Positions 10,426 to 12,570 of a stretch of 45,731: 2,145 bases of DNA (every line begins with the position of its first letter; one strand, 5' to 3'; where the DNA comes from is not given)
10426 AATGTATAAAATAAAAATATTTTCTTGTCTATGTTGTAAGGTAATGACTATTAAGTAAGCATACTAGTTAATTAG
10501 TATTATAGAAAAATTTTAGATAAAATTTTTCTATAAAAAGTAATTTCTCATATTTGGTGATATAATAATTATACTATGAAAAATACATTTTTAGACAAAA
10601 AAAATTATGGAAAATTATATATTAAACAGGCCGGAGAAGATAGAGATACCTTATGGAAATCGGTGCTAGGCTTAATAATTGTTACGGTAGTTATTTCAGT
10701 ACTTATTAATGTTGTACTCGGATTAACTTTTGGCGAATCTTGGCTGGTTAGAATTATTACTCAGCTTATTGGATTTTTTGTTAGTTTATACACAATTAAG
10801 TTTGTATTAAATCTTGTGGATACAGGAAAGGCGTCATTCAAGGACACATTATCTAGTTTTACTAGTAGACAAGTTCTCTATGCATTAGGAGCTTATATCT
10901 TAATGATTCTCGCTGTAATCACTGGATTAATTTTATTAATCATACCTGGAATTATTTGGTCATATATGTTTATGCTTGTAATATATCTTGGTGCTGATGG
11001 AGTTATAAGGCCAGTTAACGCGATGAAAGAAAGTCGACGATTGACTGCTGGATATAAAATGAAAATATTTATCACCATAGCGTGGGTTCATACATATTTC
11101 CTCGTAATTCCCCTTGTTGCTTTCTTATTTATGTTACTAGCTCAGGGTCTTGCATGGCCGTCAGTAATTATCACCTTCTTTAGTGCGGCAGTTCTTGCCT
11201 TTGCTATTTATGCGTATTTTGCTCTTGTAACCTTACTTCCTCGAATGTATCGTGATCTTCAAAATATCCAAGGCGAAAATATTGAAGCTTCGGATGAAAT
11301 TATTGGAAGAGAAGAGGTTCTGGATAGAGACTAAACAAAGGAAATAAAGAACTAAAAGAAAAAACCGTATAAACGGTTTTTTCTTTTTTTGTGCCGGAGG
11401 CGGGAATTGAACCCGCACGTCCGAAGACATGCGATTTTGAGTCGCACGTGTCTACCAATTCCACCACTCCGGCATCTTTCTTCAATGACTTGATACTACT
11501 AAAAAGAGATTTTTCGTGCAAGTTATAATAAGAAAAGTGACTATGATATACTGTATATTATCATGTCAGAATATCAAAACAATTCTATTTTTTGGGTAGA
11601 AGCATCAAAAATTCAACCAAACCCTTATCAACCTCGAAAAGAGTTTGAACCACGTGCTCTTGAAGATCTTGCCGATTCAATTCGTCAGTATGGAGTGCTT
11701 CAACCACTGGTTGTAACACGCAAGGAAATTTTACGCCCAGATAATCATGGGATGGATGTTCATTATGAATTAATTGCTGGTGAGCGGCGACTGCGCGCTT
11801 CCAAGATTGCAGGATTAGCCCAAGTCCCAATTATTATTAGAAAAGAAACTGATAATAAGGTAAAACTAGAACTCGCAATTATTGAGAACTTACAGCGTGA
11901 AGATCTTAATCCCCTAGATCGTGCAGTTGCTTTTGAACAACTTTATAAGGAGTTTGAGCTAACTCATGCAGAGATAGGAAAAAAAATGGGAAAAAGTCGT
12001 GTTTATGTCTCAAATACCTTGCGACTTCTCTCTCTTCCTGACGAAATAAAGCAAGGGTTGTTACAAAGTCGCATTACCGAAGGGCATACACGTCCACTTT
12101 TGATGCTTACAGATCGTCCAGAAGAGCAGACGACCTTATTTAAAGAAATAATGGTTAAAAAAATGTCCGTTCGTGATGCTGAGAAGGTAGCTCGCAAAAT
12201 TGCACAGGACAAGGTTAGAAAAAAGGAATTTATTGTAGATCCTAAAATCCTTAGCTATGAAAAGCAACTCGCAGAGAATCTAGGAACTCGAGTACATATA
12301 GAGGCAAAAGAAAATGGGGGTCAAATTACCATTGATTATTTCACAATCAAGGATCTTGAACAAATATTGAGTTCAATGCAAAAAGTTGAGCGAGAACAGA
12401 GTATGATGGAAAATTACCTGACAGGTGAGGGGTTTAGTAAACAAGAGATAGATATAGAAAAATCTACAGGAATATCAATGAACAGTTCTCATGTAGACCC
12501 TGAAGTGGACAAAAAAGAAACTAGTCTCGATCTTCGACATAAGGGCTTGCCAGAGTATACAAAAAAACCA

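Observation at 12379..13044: Complete ParB carrying a ~220-aa disordered tail that ends in a MinD-type membrane-targeting motif; no parA next to it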

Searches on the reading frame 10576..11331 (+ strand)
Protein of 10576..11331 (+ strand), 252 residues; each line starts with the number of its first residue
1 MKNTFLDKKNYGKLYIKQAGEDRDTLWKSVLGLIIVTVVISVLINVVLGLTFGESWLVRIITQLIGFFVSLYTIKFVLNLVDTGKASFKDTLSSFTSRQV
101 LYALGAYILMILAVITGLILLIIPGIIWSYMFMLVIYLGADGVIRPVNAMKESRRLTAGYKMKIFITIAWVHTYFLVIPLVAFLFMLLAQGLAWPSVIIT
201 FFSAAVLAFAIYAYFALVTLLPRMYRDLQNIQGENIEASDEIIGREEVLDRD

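Call 9: search_protein_families(library=pfam, proteins=[window:10576-11331:+], max_evalue=0.00001)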
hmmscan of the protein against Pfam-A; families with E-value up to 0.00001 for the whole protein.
window:10576-11331:+ (252 aa): 0 families

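Call 12: search_protein_families(library=pfam, proteins=[window:10576-11331:+], max_evalue=0.01)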
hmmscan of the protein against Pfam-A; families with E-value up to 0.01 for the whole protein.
window:10576-11331:+ (252 aa): 1 family
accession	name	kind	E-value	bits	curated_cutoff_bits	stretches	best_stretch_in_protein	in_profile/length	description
PF06161.16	DUF975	-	1.5e-05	25.4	34.8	1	23-114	15-109/243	Protein of unknown function (DUF975)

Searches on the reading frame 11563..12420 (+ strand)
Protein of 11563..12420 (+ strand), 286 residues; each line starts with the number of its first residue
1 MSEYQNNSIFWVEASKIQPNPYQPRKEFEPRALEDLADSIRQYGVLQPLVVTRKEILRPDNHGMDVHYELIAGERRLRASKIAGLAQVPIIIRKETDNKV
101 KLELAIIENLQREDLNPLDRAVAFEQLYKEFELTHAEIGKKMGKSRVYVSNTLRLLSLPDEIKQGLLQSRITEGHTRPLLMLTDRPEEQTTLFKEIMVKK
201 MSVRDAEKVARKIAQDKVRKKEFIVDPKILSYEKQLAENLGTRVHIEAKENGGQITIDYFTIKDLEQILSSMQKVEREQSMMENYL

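Call 21: search_solved_structures(query=window:11563-12420:+, show_alignments=4, max_evalue=1e-10)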
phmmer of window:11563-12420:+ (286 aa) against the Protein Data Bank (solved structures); distinct sequences matched with E-value up to 1e-10: 13.
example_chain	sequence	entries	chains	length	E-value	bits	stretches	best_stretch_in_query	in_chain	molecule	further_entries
1vz0_A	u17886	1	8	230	5.7e-45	157.1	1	14-219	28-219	Chromosome-partitioning protein Spo0J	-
6sdk_A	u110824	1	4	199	7.3e-44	153.5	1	12-215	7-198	Stage 0 sporulation protein J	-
6t1f_A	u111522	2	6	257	3e-42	148.2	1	17-215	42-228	Chromosome-partitioning protein ParB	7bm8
4umk_A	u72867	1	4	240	1.1e-40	143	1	9-213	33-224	PROBABLE CHROMOSOME-PARTITIONING PROTEIN PARB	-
7bnk_A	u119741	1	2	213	8.8e-39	136.8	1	17-212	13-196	ParB family protein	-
7o0n_A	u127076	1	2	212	5.3e-38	134.3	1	17-212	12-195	ParB family protein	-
7bnr_A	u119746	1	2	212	5.3e-38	134.3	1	19-212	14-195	ParB family protein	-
7ng0_A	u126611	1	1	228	1.6e-36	129.4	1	13-220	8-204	Nucleoid occlusion protein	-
7nfu_A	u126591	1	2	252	2.3e-36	128.9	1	8-220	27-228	Nucleoid occlusion protein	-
7ol9_A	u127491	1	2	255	2e-33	119.2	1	8-220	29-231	Nucleoid occlusion protein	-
6s6h_A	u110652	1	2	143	7.8e-22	81.3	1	102-216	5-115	Chromosome-partitioning protein ParB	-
6y93_A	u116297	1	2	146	4.2e-19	72.3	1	103-220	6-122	Nucleoid occlusion protein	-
8qa8_A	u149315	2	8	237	7.7e-11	45.2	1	15-188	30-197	Transcriptional repressor protein KorB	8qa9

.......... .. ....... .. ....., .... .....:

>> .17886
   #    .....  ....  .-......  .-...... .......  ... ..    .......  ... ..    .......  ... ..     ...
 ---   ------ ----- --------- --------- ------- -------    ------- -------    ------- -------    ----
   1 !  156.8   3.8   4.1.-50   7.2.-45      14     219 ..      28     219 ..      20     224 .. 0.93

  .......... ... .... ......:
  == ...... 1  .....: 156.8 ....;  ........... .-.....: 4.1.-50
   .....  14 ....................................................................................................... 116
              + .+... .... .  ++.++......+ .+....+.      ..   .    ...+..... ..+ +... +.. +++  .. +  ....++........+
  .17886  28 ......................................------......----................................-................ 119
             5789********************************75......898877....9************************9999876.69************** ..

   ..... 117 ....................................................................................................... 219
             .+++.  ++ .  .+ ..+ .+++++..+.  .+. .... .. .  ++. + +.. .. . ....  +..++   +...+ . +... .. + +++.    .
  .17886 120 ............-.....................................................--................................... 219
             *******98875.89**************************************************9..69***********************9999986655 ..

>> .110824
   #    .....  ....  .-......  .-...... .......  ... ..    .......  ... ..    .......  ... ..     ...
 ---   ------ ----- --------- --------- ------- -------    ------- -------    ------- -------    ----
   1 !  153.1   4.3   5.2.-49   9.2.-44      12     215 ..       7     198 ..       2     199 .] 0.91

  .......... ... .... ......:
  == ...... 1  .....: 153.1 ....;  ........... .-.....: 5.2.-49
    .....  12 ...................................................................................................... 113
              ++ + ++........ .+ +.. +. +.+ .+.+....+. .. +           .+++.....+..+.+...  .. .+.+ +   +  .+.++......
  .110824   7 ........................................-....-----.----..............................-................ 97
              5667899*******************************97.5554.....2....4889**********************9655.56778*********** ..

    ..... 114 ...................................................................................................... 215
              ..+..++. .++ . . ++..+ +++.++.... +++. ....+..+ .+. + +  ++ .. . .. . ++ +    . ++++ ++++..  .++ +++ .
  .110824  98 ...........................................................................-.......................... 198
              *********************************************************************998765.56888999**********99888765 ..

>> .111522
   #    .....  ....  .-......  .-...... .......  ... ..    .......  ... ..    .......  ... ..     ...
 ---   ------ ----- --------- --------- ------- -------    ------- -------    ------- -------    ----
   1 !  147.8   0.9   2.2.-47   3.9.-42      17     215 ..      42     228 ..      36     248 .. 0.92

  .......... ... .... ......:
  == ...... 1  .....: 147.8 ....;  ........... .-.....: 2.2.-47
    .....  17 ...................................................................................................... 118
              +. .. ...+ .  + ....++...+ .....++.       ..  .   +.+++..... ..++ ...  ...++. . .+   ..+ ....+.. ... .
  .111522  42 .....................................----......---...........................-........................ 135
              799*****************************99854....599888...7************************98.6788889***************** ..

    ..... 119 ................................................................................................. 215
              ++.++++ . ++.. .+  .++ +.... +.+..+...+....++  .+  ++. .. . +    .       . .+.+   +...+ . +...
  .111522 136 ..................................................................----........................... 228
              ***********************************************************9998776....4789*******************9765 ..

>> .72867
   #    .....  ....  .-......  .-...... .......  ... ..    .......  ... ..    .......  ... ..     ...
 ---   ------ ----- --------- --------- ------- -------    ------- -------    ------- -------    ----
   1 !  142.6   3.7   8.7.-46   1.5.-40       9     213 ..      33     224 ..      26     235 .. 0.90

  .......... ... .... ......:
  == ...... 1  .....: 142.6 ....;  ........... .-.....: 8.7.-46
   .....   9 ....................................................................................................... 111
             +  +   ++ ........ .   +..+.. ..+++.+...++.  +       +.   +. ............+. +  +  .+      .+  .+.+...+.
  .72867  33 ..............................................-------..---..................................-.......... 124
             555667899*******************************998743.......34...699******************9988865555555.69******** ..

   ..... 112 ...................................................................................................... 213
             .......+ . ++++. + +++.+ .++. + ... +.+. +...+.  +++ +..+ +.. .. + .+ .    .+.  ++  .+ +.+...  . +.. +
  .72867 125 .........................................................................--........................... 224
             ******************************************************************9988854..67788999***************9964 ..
